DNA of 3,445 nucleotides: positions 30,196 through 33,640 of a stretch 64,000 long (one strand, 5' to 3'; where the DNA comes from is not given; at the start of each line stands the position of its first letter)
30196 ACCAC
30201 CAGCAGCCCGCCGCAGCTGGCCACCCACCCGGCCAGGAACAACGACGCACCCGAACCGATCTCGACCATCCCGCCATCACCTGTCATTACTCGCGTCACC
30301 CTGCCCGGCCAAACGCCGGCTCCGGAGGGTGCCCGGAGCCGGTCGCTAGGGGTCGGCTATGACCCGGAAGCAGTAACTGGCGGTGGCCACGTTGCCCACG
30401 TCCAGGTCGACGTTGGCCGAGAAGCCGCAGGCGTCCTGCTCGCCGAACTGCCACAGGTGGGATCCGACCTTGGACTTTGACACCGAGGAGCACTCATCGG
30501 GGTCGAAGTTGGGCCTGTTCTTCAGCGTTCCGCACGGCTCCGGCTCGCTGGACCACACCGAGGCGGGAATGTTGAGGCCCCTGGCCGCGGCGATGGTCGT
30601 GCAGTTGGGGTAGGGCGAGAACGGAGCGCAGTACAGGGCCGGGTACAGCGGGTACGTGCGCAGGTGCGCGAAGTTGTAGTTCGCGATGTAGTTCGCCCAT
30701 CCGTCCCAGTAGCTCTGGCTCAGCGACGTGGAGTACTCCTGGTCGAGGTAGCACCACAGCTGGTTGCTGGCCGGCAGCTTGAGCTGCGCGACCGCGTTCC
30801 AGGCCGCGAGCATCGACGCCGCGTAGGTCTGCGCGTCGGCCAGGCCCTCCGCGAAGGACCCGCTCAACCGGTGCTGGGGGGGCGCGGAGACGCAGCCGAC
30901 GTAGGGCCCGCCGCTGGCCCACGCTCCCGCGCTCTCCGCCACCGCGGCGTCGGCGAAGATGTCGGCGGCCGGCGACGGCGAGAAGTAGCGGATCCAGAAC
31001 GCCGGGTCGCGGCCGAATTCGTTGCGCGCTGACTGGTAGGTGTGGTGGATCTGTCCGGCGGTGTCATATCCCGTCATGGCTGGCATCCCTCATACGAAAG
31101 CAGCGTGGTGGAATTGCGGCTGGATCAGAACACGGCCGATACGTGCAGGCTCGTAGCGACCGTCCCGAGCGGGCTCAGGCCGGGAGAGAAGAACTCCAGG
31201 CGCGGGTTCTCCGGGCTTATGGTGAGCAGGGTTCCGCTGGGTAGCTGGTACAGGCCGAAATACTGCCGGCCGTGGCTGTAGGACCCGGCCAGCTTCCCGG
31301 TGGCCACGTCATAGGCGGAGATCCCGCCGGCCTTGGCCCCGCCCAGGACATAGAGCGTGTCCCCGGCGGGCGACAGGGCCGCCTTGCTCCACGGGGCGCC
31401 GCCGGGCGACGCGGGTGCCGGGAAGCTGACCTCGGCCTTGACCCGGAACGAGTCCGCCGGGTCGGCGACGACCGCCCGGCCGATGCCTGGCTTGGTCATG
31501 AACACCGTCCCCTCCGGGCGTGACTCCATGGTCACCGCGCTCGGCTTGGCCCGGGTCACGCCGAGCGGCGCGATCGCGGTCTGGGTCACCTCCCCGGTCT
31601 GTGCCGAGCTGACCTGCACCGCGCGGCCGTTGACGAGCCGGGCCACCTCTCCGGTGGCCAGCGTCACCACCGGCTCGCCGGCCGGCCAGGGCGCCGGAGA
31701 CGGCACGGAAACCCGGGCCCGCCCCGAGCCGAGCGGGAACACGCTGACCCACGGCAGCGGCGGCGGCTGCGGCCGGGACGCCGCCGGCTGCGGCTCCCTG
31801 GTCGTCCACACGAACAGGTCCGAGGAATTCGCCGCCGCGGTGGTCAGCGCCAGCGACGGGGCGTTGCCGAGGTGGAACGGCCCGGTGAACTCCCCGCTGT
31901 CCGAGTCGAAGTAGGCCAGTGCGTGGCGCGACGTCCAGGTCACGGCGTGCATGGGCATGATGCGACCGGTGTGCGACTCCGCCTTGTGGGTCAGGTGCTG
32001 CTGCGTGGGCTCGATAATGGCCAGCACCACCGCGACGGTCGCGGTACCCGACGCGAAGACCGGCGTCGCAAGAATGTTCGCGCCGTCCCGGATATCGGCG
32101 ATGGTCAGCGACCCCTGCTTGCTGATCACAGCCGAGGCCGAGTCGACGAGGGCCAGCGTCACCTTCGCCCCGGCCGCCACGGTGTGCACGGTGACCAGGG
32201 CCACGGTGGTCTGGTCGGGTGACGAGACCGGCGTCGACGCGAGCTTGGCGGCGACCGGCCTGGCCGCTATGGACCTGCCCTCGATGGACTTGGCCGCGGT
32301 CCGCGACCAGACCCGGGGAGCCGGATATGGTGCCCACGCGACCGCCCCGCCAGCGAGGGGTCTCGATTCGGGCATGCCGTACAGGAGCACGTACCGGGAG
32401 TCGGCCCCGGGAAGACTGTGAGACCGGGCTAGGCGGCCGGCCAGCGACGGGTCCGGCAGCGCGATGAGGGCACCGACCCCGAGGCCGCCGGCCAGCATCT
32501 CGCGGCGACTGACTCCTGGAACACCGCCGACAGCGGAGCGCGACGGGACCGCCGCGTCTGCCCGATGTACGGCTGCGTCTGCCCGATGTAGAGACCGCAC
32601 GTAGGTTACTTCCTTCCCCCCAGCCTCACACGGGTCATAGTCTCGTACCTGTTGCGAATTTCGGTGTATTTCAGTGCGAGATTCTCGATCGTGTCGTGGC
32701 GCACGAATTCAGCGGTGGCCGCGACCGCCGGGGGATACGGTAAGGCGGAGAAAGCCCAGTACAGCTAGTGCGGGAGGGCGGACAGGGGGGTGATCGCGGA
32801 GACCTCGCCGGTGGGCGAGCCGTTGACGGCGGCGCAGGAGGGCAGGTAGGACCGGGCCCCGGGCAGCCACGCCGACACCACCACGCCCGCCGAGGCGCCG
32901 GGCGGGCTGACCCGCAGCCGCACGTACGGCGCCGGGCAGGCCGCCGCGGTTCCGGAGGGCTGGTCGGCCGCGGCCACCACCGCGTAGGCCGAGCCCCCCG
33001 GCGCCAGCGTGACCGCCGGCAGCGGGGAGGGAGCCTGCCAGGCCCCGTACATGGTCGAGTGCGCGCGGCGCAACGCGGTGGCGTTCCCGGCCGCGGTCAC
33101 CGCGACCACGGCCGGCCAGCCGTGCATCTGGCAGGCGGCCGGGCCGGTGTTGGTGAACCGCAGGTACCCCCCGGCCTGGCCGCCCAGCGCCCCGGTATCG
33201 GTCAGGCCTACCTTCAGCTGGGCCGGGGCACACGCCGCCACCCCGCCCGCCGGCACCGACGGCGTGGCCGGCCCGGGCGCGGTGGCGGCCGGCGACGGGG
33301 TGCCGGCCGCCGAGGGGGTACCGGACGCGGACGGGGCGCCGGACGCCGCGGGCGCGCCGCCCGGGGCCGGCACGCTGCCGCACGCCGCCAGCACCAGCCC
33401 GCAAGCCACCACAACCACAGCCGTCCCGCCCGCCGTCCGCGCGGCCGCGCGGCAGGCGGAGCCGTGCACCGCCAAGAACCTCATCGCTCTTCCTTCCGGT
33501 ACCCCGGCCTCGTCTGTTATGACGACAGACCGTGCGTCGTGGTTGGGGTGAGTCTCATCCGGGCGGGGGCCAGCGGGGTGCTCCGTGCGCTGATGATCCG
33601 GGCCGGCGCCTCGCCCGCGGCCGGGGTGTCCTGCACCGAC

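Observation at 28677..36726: Tandemly duplicated four-gene envelope cassette: Tat-propeller protein, signal-less 8-Cys DUF1906 protein, MauE-like membrane protein, DUF4232 lipoprotein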

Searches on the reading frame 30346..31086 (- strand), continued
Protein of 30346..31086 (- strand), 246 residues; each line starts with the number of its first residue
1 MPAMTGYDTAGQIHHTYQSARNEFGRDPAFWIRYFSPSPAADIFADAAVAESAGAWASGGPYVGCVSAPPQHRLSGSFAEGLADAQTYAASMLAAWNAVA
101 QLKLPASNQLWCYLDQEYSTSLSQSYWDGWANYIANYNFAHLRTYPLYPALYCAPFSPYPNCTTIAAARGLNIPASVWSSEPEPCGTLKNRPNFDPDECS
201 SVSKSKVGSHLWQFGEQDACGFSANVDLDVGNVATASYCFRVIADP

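Call 89: fold_search(model_id=the predicted structure, library=viral)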
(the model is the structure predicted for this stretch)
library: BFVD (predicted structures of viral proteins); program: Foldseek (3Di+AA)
matches with E <= 10: 174; with E <= 0.001: 12
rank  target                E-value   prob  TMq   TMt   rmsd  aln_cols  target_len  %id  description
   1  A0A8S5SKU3            6.7e-06  1.00  0.49  0.43   5.8       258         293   14  lysozyme [Siphoviridae sp. ctrCN24]
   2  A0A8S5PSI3            1.2e-05  1.00  0.54  0.25   5.5       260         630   13  lysozyme [Siphoviridae sp. ct96x5]
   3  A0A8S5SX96            1.4e-05  1.00  0.49  0.46   6.3       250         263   11  lysozyme [Podoviridae sp. ctUm43]
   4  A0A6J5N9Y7            9.3e-05  1.00  0.48  0.36   5.8       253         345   17  lysozyme [uncultured Caudovirales phage]
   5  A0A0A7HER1            9.3e-05  1.00  0.49  0.26   8.0       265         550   13  lysozyme [Arthrobacter phage vB_ArtM-ArV1]
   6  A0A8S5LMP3            2.3e-04  1.00  0.53  0.43   7.5       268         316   13  lysozyme [Siphoviridae sp. ctkyH28]
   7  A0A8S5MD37            2.7e-04  1.00  0.49  0.25   5.5       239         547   18  lysozyme [Podoviridae sp. cty0j11]
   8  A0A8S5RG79            3.7e-04  1.00  0.46  0.30   6.7       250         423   12  lysozyme [virus sp. ctiha2]
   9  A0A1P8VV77            5.8e-04  1.00  0.47  0.25   6.0       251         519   13  (no name in the UniProt tables at hand)
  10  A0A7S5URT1            6.2e-04  1.00  0.46  0.46   6.6       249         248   14  (no name in the UniProt tables at hand)
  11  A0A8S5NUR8            7.4e-04  1.00  0.50  0.36   6.1       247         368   12  lysozyme [Siphoviridae sp. ctnMb19]
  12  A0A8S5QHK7            9.0e-04  1.00  0.48  0.28   6.1       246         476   16  lysozyme [Siphoviridae sp. ctNs77]
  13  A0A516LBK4            1.4e-03  1.00  0.50  0.45   6.0       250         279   14  (no name in the UniProt tables at hand)
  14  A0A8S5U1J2            1.8e-03  0.98  0.41  0.20   7.1       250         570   13  Muramidase [Myoviridae sp. ctu3o5]
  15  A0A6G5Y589            2.2e-03  1.00  0.50  0.46   5.6       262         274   13  (no name in the UniProt tables at hand)
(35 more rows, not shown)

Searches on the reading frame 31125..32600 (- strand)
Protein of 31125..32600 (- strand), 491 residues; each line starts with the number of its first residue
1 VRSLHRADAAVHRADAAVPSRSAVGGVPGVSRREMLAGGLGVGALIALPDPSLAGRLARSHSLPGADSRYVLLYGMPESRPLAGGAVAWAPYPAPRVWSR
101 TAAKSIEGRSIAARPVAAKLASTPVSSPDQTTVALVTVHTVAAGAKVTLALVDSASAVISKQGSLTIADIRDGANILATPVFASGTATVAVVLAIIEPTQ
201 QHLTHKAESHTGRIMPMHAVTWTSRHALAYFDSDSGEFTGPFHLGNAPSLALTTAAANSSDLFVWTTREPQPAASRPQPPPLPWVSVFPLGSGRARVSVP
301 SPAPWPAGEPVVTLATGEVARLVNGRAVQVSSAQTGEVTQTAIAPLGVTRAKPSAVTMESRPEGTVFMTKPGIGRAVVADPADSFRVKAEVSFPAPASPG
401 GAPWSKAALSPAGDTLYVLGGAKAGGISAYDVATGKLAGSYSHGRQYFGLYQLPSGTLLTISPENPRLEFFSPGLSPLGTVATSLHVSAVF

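Call 5: search_protein_families(library=pfam, max_evalue=1, proteins=[window:31125-32600:-])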
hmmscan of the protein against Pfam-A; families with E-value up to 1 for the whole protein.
window:31125-32600:- (491 aa): 2 families
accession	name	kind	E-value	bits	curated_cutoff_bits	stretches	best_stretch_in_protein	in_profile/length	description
PF10518.14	TAT_signal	-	0.064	13.7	22.7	1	30-49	2-21/21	TAT (twin-arginine translocation) pathway signal sequence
PF10836.13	DUF2574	-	0.12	12.7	27.5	1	176-201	15-40/93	Protein of unknown function (DUF2574)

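Call 6: search_protein_families(library=ncbifam, max_evalue=1, proteins=[window:31125-32600:-])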
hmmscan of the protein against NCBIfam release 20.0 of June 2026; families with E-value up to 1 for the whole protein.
window:31125-32600:- (491 aa): 1 family
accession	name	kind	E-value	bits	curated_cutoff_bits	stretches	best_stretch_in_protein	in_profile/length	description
NF052337.1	tail_tube_6XGR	equivalog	0.28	10.6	60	0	229-256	12-38/245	phage tail tube protein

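Call 11: search_solved_structures(query=window:31125-32600:-, max_evalue=10)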
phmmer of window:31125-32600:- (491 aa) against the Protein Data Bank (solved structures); distinct sequences matched with E-value up to 10: 3.
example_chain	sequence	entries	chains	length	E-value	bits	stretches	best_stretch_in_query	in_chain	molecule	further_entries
9h2q_B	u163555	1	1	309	0.11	14.5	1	390-456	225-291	Autophagy-related protein 16-1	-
5nuv_A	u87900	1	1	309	0.19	13.8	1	390-456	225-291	Autophagy-related protein 16-1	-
8otz_G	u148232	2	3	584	0.35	12.9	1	85-182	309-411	Chromosome 7 open reading frame 31 | Sperm associated microtubule inner protein 4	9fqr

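Call 16: find_homologous_proteins(query=window:31125-32600:-)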
Query window:31125-32600:- (491 aa): 386 proteins with E <= 0.001 among 8000 candidates; the best 120 are listed.
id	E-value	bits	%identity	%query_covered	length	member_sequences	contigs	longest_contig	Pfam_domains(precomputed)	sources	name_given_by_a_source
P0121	2.8e-260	882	90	93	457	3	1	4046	-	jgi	-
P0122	2.4e-252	856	87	93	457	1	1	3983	-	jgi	jgi:hypothetical protein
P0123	2.2e-251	853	87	90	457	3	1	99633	-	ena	-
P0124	4.9e-233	792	82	93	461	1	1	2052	-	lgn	-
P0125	1.1e-219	748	78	93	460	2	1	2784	-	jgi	-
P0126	4.0e-217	740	77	93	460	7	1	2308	-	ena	-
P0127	9.5e-217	739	76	93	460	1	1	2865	-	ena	-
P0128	7.1e-216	736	75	98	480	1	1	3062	-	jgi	-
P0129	2.7e-215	734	77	93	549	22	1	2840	-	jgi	-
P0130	3.6e-212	723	77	90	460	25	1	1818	-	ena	-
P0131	2.5e-210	717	75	93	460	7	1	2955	-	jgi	jgi:hypothetical protein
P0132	3.3e-210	717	73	100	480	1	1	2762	-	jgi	jgi:hypothetical protein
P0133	4.6e-210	716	75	93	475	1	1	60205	-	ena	-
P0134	2.4e-209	714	75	94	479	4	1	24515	-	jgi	jgi:hypothetical protein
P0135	4.5e-209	713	75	94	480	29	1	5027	-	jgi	jgi:hypothetical protein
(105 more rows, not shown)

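Call 27: predict_structure(alignment_id=A2)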
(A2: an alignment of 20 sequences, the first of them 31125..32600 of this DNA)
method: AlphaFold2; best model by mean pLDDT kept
length: 491 residues; sequences in the alignment: 20
mean_pLDDT: 65.7   pTM: 0.67
mean pLDDT of the five models: 65.7, 65.4, 63.6, 59.9, 48.8
residues with pLDDT >= 90: 86; 70-90: 176; 50-70: 73; < 50: 156
segments of 3 or more residues with pLDDT < 50: 1-45, 47-71, 73-116, 247-251, 399-403, 464-491
pLDDT, mean of each block of 10 residues (from residue 1): 25 25 22 23 42 36 37 42 41 40 32 49 73 83 88 74 91 80 91 82 72 76 82 94 66 78 78 57 83 88 63 89 85 85 80 68 88 88 93 73 64 83 75 89 71 66 47 41 29 31
secondary structure, 60 per line:
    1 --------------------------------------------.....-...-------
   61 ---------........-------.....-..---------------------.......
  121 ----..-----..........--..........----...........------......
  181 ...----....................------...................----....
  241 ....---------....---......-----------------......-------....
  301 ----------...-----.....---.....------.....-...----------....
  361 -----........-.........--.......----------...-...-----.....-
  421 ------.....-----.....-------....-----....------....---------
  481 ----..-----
elements in order: E45-49 E70-77 E85-89 E114-120 E132-141 E144-153 E158-168 E175-183 E188-207 E214-232 E237-244 E254-257 E261-266 E284-289 E297-300 E311-313 E319-323 E327-331 E338-342 E357-360 E366-370 E375-380 E386-392 E407-409 E415-419 E427-431 E437-441 E449-452 E458-461 E468-471

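Call 32: fold_search(model_id=the predicted structure, library=pdb)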
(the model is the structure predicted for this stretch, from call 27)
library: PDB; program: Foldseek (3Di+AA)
matches with E <= 10: 970; with E <= 0.001: 372
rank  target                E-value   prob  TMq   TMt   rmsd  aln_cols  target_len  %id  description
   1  9e2g_2B               1.1e-07  1.00  0.24  0.20  18.1       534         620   10  Cryo-EM structure of 48 nm repeat of microtubule doublet from T. brucei flagellum (released 2025-03-12)
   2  9e2g_2C               1.7e-07  1.00  0.25  0.21  18.1       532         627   10  Cryo-EM structure of 48 nm repeat of microtubule doublet from T. brucei flagellum (released 2025-03-12)
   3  9g33_UU               2.0e-07  1.00  0.25  0.16  20.7       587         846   10  Stalled 90S - Utp23-Krr1-deltaC3 (released 2025-06-18)
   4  4ci8_A                2.3e-07  1.00  0.22  0.19  17.7       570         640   13  Crystal structure of the tandem atypical beta-propeller domain of EML1 (released 2014-04-16)
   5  9cpc_1S               3.0e-07  1.00  0.20  0.17  18.1       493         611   11  Atomic model of porcine brain ventricles cilia doublet microtubule (48-nm periodicity) (released 2024-10-23)
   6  9n6v_LQ               3.4e-07  1.00  0.33  0.21  20.6       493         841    8  SSU processome maturation and disassembly, State A (released 2025-11-05)
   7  7mq8_LT               4.8e-07  1.00  0.31  0.19  22.4       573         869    9  Cryo-EM structure of the human SSU processome, state pre-A1 (released 2021-09-22)
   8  8i7o_P1               4.8e-07  1.00  0.21  0.18  18.7       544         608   10  In situ structure of axonemal doublet microtubules in mouse sperm with 16-nm repeat (released 2023-10-11)
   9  7mqa_LT               5.0e-07  1.00  0.22  0.15  22.6       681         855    8  Cryo-EM structure of the human SSU processome, state post-A1 (released 2021-09-22)
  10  9n6v_LT               5.8e-07  1.00  0.25  0.15  22.1       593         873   10  SSU processome maturation and disassembly, State A (released 2025-11-05)
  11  6tv2_A                7.0e-07  1.00  0.37  0.46  12.1       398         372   12  Heme d1 biosynthesis associated Protein NirF (released 2020-04-22)
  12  4nsx                  7.7e-07  1.00  0.26  0.21  21.1       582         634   10  Crystal Structure of the Utp21 tandem WD Domain (released 2014-02-19)
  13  3l4m_D                8.1e-07  1.00  0.40  0.51   8.5       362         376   14  Crystal Structure of the MauG/pre-Methylamine Dehydrogenase Complex. (released 2010-03-23)
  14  5mzh_A                8.1e-07  1.00  0.35  0.40  11.7       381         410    9  Crystal structure of ODA16 from Chlamydomonas reinhardtii (released 2017-03-22)
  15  2mta_H                8.5e-07  1.00  0.40  0.51   8.7       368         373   13  CRYSTAL STRUCTURE OF A TERNARY ELECTRON TRANSFER COMPLEX BETWEEN METHYLAMINE DEHYDROGENASE, AMICYANIN AND A C-TYPE CYT (released 1994-01-31)
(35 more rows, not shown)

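Call 36: search_solved_structures(query=A2, max_evalue=10, show_alignments=3)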
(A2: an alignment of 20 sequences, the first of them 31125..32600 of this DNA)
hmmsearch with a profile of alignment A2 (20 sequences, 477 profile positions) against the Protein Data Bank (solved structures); distinct sequences matched with E-value up to 10: 0.

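Call 49: search_protein_families(library=pfam, alignment_id=A2, max_evalue=10)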
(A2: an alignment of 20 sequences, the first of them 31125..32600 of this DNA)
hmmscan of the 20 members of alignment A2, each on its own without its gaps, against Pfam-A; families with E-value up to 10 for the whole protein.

A. member 1, window:31125-32600:- (491 aa): 2 families
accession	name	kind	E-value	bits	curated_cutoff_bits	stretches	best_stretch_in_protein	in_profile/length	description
PF10518.14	TAT_signal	-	0.064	13.7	22.7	1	30-49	2-21/21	TAT (twin-arginine translocation) pathway signal sequence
PF10836.13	DUF2574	-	0.12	12.7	27.5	1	176-201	15-40/93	Protein of unknown function (DUF2574)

B. families by the number of members that match (of 20 scanned): 7 families
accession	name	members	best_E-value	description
PF10518.14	TAT_signal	13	0.014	TAT (twin-arginine translocation) pathway signal sequence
PF04982.19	TM_HPP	1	0.0092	HPP, transmembrane region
PF13360.13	PQQ_2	1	0.024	Outer membrane protein assembly factor BamB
PF02470.25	MlaD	1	0.077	MlaD protein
PF10836.13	DUF2574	1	0.12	Protein of unknown function (DUF2574)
PF25393.1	LTM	1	0.15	LUBAC thetering domain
PF05927.16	Penaeidin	1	0.23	Penaeidin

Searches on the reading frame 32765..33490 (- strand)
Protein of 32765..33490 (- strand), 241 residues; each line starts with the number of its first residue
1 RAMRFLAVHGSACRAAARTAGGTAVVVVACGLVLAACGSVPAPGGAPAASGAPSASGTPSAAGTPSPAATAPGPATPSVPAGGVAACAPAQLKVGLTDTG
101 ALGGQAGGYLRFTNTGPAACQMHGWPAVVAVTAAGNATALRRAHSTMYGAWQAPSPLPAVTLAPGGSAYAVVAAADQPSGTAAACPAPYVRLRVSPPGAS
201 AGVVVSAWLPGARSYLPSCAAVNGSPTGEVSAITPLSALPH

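Call 5: search_protein_families(library=pfam, max_evalue=1, proteins=[window:32765-33490:-])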
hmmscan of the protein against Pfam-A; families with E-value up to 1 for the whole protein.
window:32765-33490:- (241 aa): 1 family
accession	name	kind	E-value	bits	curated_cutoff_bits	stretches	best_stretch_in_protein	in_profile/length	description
PF14016.12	DUF4232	-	5.3e-17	62.6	27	1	87-208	1-110/129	Domain of unknown function (DUF4232)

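Call 6: search_protein_families(library=ncbifam, max_evalue=1, proteins=[window:32765-33490:-])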
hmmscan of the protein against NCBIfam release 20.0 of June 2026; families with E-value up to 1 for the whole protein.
window:32765-33490:- (241 aa): 0 families
